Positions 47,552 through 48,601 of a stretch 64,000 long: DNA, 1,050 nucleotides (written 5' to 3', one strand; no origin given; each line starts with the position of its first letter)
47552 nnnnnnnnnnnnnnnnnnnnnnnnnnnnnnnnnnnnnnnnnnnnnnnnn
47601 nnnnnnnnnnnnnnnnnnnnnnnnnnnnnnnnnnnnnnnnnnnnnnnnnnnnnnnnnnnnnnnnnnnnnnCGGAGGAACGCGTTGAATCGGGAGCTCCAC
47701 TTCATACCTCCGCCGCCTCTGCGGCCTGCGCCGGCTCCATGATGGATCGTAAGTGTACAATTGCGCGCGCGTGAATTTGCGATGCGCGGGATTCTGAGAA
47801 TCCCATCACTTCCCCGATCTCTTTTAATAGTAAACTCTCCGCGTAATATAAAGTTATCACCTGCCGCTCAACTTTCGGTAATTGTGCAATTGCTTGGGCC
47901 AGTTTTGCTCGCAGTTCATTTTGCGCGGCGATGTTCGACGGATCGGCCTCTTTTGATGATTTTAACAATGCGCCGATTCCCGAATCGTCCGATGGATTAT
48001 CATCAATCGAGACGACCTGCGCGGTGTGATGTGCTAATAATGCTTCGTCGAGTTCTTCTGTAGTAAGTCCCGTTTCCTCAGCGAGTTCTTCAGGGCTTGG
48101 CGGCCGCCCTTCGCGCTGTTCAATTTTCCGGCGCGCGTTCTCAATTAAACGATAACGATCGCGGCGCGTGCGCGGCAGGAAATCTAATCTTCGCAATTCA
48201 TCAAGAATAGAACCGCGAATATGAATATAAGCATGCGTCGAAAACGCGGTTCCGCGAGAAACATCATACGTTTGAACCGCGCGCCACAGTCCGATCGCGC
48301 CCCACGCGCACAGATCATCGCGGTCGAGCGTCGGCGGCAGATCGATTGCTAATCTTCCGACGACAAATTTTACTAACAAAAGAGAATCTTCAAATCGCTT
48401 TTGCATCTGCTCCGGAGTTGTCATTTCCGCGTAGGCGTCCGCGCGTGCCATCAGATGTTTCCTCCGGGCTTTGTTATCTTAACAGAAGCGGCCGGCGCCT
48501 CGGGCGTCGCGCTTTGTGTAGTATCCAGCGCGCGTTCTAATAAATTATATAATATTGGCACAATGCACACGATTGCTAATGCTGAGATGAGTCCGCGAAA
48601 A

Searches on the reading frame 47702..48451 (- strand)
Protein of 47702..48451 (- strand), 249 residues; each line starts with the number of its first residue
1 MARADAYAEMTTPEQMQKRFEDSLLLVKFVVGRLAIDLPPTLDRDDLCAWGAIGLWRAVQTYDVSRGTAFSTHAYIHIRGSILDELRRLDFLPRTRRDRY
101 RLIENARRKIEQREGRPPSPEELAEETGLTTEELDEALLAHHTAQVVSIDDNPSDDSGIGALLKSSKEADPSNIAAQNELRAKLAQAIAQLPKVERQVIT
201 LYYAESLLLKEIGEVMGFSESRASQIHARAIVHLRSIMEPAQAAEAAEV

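Call 3: search_protein_families(library=pfam, proteins=[window:47702-48451:-], max_evalue=0.01)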
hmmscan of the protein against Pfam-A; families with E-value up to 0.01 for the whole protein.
window:47702-48451:- (249 aa): 4 families
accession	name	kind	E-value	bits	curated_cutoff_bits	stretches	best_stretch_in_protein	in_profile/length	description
PF04545.22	Sigma70_r4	-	4.6e-14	52.1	24.1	1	187-235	1-49/50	Sigma-70, region 4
PF04539.22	Sigma70_r3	-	7.9e-14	52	25.3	1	102-172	5-75/78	Sigma-70 region 3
PF04542.20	Sigma70_r2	-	1e-11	44.9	24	1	25-89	7-68/71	Sigma-70 region 2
PF08281.18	Sigma70_r4_2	-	2.1e-08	34.1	25.7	1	182-234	2-54/54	Sigma-70, region 4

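Call 8: find_encoding_contigs(protein=window:47702-48451:-, flank=3000, max_places=10)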
Protein window:47702-48451:- (249 aa): no gene with exactly this product is on record in the collection.

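Call 10: find_related_loci(query=window:47702-48451:-, collection=genome_contigs, flank=6000)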
Query window:47702-48451:- (249 aa) in genome_contigs; peptide patterns used: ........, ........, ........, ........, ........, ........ (x = any residue, [..] = any of these).
323 stretches matched a pattern; 105 encode a relative of the query (tblastn E <= 1e-3); the best 80 are kept; 80 distinct loci.
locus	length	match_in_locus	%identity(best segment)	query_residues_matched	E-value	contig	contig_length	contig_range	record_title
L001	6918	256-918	46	22-239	2e-59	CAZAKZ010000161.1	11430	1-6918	MAG TPA_asm: uncultured Planctomycetota bacterium isolate binchicken_co97_335 genome assembly, contig: NODE_22316_length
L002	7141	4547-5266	41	4-235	5e-49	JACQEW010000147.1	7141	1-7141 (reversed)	MAG: Nitrospinota bacterium isolate NC_groundwater_1031_Pr1_S-0.65um_41_11 Montesol18_Sp65_coassembly_scaffold_598237, w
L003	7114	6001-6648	40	26-236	9e-49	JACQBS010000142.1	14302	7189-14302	MAG: Nitrospinota bacterium isolate NC_groundwater_948_Pr1_S-0.2um_39_25 Montesol18-Sp2_coassembly_scaffold_1033039, who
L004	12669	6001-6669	42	4-235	3e-47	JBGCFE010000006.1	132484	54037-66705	MAG: Halioglobus sp. isolate SGMAG-29 contig6, whole genome shotgun sequence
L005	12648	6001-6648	38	26-236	7e-47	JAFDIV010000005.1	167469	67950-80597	MAG: Deltaproteobacteria bacterium isolate Meg22_1618_Bin_54 Meg22_1618_Bin_54_scaffold_22, whole genome shotgun sequenc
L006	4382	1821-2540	40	5-236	3e-47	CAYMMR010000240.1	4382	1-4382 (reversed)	MAG TPA_asm: uncultured Nitrospinota bacterium isolate binchicken_co21_483 genome assembly, contig: NODE_29259_length_43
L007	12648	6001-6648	38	26-236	1e-46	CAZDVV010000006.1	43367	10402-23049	MAG TPA_asm: uncultured Desulfobacteraceae bacterium isolate binchicken_co184_155 genome assembly, contig: NODE_1087_len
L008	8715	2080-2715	43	20-239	3e-46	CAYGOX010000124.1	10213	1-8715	MAG TPA_asm: uncultured Halioglobus sp. isolate ERP116193_co1_41 genome assembly, contig: NODE_16373_length_10213_cov_4.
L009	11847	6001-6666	42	24-238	4e-46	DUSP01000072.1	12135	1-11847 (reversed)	MAG TPA_asm: Clostridia bacterium isolate AS04akNAM_48 22085_AS04, whole genome shotgun sequence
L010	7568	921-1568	38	26-236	1e-45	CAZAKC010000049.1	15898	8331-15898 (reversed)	MAG TPA_asm: uncultured Desulfobacteraceae bacterium isolate SRP163575_co1_521 genome assembly, contig: NODE_7913_length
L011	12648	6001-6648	39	26-236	8e-45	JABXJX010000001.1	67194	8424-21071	MAG: Desulfobacterales bacterium isolate CR_Bin_073 NODE_1_length_67194_cov_6.466126, whole genome shotgun sequence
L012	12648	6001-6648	38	26-236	1e-44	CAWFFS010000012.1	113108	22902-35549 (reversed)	MAG: uncultured delta proteobacterium isolate MFD02416.bin.2.25 genome assembly, contig: contig_51771, whole genome shot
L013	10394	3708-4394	40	13-236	4e-44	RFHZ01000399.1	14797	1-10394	MAG: Nitrospinota bacterium isolate J063 k99_604112, whole genome shotgun sequence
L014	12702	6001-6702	38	5-238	3e-44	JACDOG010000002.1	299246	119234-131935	MAG: Thermoanaerobacteraceae bacterium isolate GB_MAG15_131 c_000000000021, whole genome shotgun sequence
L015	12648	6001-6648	40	26-236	7e-44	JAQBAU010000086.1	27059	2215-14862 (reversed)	MAG: Desulfobacterales bacterium isolate MAG_328_bin-12 328_bin-12_ctg-086, whole genome shotgun sequence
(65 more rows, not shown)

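Call 11: find_related_loci(query=window:47702-48451:-, collection=metagenome_contigs, flank=5000)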
Query window:47702-48451:- (249 aa) in metagenome_contigs; peptide patterns used: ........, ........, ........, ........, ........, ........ (x = any residue, [..] = any of these).
482 stretches matched a pattern; 163 encode a relative of the query (tblastn E <= 1e-3); the best 80 are kept; 80 distinct loci.
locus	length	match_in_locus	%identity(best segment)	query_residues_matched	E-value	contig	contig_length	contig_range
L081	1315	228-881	48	22-241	9e-67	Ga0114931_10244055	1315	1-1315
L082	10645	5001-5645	43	26-235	9e-51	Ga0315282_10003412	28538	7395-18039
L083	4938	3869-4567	39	7-236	9e-50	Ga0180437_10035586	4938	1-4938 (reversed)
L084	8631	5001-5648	40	26-236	3e-49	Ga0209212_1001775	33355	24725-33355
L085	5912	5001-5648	40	26-236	3e-49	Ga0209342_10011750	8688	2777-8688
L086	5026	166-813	40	26-236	3e-49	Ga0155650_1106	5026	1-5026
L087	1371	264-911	41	26-236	1e-50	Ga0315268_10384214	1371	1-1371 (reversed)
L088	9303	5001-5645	40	26-235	9e-49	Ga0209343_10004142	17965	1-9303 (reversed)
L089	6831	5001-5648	38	26-236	4e-47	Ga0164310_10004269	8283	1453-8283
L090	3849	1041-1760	40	5-236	2e-47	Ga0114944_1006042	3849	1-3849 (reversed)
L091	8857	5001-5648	38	26-236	4e-47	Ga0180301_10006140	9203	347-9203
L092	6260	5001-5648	38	26-236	7e-47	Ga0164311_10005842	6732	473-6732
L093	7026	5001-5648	38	26-236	7e-47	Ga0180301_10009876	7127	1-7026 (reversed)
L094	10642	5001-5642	42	26-235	7e-47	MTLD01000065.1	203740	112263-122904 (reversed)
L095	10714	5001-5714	38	2-236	1e-46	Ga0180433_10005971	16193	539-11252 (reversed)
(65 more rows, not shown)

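Call 13: find_homologous_proteins(query=window:47702-48451:-, max_evalue=1e-30)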
Query window:47702-48451:- (249 aa): 220 proteins with E <= 1e-30 among 2688 candidates; the best 120 are listed.
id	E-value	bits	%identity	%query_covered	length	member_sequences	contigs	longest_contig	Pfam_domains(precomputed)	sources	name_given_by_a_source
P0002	8.9e-143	492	92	96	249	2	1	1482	PF04545.23,PF04542.21,PF08281.19,PF04539.23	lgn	-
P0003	3.6e-116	405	78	95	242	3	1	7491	PF04545.23,PF04542.21,PF08281.19,PF04539.23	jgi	jgi:RNA polymerase sigma factor for flagellar operon FliA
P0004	4.8e-110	385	72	96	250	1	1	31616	PF04545.23,PF04542.21,PF08281.19,PF04539.23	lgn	-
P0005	2.2e-107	376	70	100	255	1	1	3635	PF04545.23,PF04542.21,PF08281.19,PF04539.23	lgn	-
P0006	6.3e-107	375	69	100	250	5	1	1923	PF04545.23,PF04542.21,PF08281.19,PF04539.23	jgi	jgi:RNA polymerase sigma factor for flagellar operon FliA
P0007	3.7e-103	362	67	100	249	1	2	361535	PF04545.23,PF04542.21,PF08281.19,PF04539.23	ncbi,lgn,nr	ncbi:MAG: FliA/WhiG family RNA polymerase sigma factor [Planctomycetes bacterium]|nr:FliA/WhiG famil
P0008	1.3e-101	357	69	96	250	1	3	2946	PF04545.23,PF04542.21,PF08281.19,PF04539.23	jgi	jgi:RNA polymerase sigma factor for flagellar operon FliA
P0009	4.8e-100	352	69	96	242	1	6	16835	PF04545.23,PF04542.21,PF08281.19,PF04539.23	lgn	-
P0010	5.8e-100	352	66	99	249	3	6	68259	PF04545.23,PF04542.21,PF08281.19,PF04539.23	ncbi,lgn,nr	ncbi:MAG: FliA/WhiG family RNA polymerase sigma factor [Planctomycetes bacterium]|nr:FliA/WhiG famil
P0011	1.4e-99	351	67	99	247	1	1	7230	PF04545.23,PF04542.21,PF08281.19,PF04539.23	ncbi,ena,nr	ncbi:MAG TPA: FliA/WhiG family RNA polymerase sigma factor [Planctomycetota bacterium]|nr:FliA/WhiG 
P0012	4.3e-99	349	66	98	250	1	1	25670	PF04545.23,PF04542.21,PF08281.19,PF04539.23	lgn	-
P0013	1.0e-98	348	69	96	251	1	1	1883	PF04545.23,PF04542.21,PF08281.19,PF04539.23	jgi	jgi:RNA polymerase sigma factor FliA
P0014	5.3e-97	342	64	99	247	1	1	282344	PF04545.23,PF04542.21,PF04539.23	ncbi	-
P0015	3.2e-94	333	65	98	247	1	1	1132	PF04545.23,PF04542.21,PF08281.19,PF04539.23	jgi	jgi:RNA polymerase sigma factor FliA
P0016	5.4e-68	247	54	90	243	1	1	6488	PF04545.23,PF04542.21,PF08281.19,PF04539.23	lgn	-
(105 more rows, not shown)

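Call 14: find_encoding_contigs(protein=P0002, flank=5000, max_places=5)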
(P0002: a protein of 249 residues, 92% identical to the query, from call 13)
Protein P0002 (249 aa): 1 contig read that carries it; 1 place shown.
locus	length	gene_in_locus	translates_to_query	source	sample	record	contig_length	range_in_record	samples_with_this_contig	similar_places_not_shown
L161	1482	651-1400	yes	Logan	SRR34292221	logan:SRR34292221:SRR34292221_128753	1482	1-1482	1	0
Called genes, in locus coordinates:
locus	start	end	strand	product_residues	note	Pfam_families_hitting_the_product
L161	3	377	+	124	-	?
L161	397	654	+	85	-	-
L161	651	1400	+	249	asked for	PF04542:Sigma70_r2, PF04539:Sigma70_r3, PF04545:Sigma70_r4, PF08281:Sigma70_r4_2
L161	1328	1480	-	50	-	?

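Call 15: find_encoding_contigs(protein=P0003, flank=5000, max_places=5)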
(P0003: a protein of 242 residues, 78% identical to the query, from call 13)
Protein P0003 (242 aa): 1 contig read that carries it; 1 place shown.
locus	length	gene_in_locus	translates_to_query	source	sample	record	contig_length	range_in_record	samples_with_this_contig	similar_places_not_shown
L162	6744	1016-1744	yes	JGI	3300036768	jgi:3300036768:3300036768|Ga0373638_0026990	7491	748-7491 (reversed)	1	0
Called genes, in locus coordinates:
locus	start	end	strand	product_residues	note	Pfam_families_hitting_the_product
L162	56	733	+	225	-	-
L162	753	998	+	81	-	-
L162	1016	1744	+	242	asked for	PF04542:Sigma70_r2, PF04539:Sigma70_r3, PF08281:Sigma70_r4_2, PF04545:Sigma70_r4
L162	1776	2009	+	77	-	-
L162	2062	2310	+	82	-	-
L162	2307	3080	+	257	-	PF17082:Spc29 (weak)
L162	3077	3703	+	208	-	-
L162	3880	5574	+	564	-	-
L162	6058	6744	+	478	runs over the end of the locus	?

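Call 16: find_encoding_contigs(protein=P0004, flank=5000, max_places=5)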
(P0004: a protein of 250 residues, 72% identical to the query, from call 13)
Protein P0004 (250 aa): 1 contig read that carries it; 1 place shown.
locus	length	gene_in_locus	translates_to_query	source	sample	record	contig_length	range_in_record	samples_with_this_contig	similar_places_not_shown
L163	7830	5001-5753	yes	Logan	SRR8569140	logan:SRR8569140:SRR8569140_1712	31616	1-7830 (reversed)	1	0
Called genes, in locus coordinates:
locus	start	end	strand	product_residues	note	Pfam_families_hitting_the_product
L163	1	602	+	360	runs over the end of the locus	PF01312:Bac_export_2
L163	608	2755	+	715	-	PF00771:FHIPEP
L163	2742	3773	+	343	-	PF00448:SRP54, PF13401:AAA_22 (faint)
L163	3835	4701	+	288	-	PF00142:Fer4_NifH (faint), PF01656:CbiA, PF06564:CBP_BcsQ, PF10609:ParA, PF13614:AAA_31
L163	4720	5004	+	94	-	-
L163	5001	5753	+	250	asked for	PF04542:Sigma70_r2, PF04539:Sigma70_r3, PF04545:Sigma70_r4, PF08281:Sigma70_r4_2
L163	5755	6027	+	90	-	-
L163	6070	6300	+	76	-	-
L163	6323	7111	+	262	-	-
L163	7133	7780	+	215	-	-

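Call 19: find_encoding_contigs(protein=P0005, flank=5000, max_places=5)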
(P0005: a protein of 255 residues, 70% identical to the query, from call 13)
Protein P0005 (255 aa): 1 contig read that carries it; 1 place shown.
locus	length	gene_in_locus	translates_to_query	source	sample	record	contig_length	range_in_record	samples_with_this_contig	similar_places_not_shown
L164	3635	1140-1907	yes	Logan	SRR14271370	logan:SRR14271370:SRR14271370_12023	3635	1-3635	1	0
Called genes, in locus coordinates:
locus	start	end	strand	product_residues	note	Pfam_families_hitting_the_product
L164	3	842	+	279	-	?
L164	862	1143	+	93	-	-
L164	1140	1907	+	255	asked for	PF04542:Sigma70_r2, PF04539:Sigma70_r3 (weak), PF08281:Sigma70_r4_2, PF04545:Sigma70_r4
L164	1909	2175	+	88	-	-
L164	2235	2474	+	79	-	-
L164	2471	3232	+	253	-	PF15619:Lebercilin (weak)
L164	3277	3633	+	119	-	?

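Call 20: find_encoding_contigs(protein=P0007, flank=5000, max_places=5)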
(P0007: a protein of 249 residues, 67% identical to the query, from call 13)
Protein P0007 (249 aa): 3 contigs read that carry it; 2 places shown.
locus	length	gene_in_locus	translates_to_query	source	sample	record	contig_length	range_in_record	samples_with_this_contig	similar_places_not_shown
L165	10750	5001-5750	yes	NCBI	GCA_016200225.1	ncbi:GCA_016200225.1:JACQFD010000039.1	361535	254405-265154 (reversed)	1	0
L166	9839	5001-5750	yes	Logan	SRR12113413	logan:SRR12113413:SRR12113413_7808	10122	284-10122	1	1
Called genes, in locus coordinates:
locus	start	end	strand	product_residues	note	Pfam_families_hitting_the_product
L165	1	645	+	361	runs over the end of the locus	PF01312:Bac_export_2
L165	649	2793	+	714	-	PF00771:FHIPEP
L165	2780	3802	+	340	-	PF00448:SRP54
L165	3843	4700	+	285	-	PF00142:Fer4_NifH, PF01656:CbiA, PF06564:CBP_BcsQ, PF10609:ParA, PF13614:AAA_31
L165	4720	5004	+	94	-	-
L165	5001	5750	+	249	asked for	PF04542:Sigma70_r2, PF04539:Sigma70_r3 (weak), PF04545:Sigma70_r4, PF08281:Sigma70_r4_2 (weak)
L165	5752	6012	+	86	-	-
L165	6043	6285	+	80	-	-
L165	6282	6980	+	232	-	PF15619:Lebercilin (faint)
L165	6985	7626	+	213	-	-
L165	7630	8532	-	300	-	-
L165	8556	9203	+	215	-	PF01865:PhoU_div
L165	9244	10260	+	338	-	PF01384:PHO4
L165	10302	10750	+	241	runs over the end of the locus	PF12773:DZR (weak), PF13453:Zn_ribbon_TFIIB (weak)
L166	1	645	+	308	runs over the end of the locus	?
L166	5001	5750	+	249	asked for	PF04542:Sigma70_r2, PF04539:Sigma70_r3 (weak), PF04545:Sigma70_r4, PF08281:Sigma70_r4_2 (weak)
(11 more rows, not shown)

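Call 24: find_encoding_contigs(protein=P0009, flank=5000, max_places=8)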
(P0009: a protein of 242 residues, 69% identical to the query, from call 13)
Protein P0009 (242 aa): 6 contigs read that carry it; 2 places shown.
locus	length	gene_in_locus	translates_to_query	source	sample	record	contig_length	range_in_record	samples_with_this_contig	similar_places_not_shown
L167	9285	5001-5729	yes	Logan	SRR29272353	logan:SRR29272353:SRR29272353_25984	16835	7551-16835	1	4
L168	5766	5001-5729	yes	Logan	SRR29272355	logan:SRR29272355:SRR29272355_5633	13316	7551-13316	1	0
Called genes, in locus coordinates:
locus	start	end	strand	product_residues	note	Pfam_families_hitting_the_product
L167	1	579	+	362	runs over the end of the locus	PF01312:Bac_export_2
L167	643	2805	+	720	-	PF00771:FHIPEP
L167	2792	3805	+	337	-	PF19993:DO-GTPase2 (faint), PF13401:AAA_22 (faint), PF25199:nSTAND_NTPase5 (weak), PF00448:SRP54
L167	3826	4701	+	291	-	PF00142:Fer4_NifH (faint), PF01656:CbiA, PF06564:CBP_BcsQ (faint), PF10609:ParA, PF13614:AAA_31 (weak)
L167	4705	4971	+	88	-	-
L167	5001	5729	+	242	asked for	PF04542:Sigma70_r2, PF04539:Sigma70_r3, PF08281:Sigma70_r4_2, PF04545:Sigma70_r4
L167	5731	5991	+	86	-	-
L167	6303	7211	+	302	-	-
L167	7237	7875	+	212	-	-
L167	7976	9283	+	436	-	?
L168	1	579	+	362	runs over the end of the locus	PF01312:Bac_export_2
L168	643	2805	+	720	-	PF00771:FHIPEP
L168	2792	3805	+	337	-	PF19993:DO-GTPase2 (faint), PF13401:AAA_22 (faint), PF25199:nSTAND_NTPase5 (weak), PF00448:SRP54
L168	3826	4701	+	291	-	PF00142:Fer4_NifH (faint), PF01656:CbiA, PF06564:CBP_BcsQ (faint), PF10609:ParA, PF13614:AAA_31 (weak)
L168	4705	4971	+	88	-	-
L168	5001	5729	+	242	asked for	PF04542:Sigma70_r2, PF04539:Sigma70_r3, PF08281:Sigma70_r4_2, PF04545:Sigma70_r4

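Call 25: find_encoding_contigs(protein=P0010, flank=5000, max_places=8)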
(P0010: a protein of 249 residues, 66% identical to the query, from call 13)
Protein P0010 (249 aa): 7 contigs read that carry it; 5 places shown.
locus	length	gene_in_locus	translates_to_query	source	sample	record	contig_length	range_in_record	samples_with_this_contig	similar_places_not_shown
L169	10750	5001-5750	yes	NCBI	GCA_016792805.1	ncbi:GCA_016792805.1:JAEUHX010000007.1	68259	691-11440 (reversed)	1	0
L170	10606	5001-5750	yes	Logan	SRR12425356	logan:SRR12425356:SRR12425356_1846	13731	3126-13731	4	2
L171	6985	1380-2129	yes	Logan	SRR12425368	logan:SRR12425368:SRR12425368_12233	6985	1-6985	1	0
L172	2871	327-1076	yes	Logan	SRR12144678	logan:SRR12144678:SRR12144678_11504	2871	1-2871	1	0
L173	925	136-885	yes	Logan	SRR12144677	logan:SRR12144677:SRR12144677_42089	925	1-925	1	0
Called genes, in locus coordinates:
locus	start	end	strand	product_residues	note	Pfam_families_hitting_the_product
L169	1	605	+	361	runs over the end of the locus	PF01312:Bac_export_2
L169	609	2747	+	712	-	PF00771:FHIPEP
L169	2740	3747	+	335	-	PF25199:nSTAND_NTPase5 (faint), PF00448:SRP54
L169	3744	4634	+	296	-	PF01656:CbiA, PF06564:CBP_BcsQ (weak), PF10609:ParA, PF13614:AAA_31 (weak)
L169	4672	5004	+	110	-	-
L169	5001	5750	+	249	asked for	PF04542:Sigma70_r2, PF04539:Sigma70_r3, PF04545:Sigma70_r4, PF08281:Sigma70_r4_2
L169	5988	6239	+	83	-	-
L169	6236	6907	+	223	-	-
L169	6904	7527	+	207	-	-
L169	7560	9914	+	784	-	PF13802:Gal_mutarotas_2, PF01055:Glyco_hydro_31_2nd, PF21365:Glyco_hydro_31_3rd, PF17137:DUF5110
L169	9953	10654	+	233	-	-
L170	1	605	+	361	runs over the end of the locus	PF01312:Bac_export_2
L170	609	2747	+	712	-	PF00771:FHIPEP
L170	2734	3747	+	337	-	PF25199:nSTAND_NTPase5 (faint), PF00448:SRP54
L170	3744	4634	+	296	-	PF01656:CbiA, PF06564:CBP_BcsQ (weak), PF10609:ParA, PF13614:AAA_31 (weak)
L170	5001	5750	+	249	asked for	PF04542:Sigma70_r2, PF04539:Sigma70_r3, PF04545:Sigma70_r4, PF08281:Sigma70_r4_2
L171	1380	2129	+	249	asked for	PF04542:Sigma70_r2, PF04539:Sigma70_r3, PF04545:Sigma70_r4, PF08281:Sigma70_r4_2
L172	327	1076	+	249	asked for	PF04542:Sigma70_r2, PF04539:Sigma70_r3, PF04545:Sigma70_r4, PF08281:Sigma70_r4_2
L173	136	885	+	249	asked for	PF04542:Sigma70_r2, PF04539:Sigma70_r3, PF04545:Sigma70_r4, PF08281:Sigma70_r4_2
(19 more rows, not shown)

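Call 29: find_encoding_contigs(protein=P0012, flank=4000, max_places=4)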
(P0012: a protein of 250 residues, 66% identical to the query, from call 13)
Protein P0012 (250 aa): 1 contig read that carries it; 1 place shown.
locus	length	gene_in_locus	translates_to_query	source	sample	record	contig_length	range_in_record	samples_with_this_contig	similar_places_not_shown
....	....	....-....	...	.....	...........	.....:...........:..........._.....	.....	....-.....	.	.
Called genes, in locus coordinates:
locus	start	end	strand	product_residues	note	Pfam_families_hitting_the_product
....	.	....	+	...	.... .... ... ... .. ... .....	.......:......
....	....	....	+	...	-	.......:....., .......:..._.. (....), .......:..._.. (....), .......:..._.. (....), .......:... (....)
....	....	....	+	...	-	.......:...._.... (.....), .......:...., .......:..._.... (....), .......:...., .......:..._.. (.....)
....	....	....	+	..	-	-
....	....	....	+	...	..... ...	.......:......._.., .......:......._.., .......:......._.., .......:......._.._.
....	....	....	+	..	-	-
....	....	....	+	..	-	-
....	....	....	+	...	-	-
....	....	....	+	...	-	-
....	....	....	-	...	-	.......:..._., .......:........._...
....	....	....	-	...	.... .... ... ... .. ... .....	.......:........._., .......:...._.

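Call 30: find_encoding_contigs(protein=P0014, flank=4000, max_places=4)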
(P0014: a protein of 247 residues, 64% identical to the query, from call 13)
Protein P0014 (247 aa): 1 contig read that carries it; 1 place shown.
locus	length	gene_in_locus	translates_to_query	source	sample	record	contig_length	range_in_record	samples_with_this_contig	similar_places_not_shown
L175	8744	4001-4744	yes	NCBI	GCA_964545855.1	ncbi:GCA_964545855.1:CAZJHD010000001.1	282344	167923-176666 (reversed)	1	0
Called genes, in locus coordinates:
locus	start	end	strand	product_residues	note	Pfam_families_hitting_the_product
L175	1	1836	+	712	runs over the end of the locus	PF00771:FHIPEP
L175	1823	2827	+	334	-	PF00448:SRP54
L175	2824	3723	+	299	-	PF01656:CbiA, PF06564:CBP_BcsQ (weak), PF10609:ParA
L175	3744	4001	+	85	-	-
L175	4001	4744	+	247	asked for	PF04542:Sigma70_r2, PF04539:Sigma70_r3, PF04545:Sigma70_r4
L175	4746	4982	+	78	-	-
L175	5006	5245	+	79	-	-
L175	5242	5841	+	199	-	-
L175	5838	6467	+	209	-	-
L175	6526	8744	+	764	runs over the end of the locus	PF13802:Gal_mutarotas_2, PF01055:Glyco_hydro_31_2nd, PF21365:Glyco_hydro_31_3rd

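Call 31: find_encoding_contigs(protein=P0011, flank=4000, max_places=4)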
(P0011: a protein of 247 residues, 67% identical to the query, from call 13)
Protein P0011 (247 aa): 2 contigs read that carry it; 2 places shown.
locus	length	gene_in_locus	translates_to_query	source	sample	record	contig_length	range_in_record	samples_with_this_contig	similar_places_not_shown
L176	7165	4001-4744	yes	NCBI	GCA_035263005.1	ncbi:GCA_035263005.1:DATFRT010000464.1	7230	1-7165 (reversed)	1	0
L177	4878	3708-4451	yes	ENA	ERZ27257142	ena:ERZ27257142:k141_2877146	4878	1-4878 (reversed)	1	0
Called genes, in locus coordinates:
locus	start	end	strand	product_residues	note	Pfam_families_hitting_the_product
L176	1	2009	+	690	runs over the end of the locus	PF00771:FHIPEP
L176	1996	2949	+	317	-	PF13191:AAA_16 (weak), PF00448:SRP54, PF13401:AAA_22, PF01656:CbiA (weak)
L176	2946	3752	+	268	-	PF10609:ParA, PF01656:CbiA, PF06564:CBP_BcsQ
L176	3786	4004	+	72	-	-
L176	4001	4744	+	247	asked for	PF04542:Sigma70_r2, PF04539:Sigma70_r3, PF04545:Sigma70_r4, PF08281:Sigma70_r4_2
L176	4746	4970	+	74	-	-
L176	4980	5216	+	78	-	-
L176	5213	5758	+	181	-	-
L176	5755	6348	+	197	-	-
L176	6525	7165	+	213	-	PF13802:Gal_mutarotas_2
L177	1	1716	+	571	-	?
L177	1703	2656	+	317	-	PF13191:AAA_16 (weak), PF00448:SRP54, PF13401:AAA_22, PF01656:CbiA (weak)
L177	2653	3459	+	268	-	PF10609:ParA, PF01656:CbiA, PF06564:CBP_BcsQ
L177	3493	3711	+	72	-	-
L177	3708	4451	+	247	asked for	PF04542:Sigma70_r2, PF04539:Sigma70_r3, PF04545:Sigma70_r4, PF08281:Sigma70_r4_2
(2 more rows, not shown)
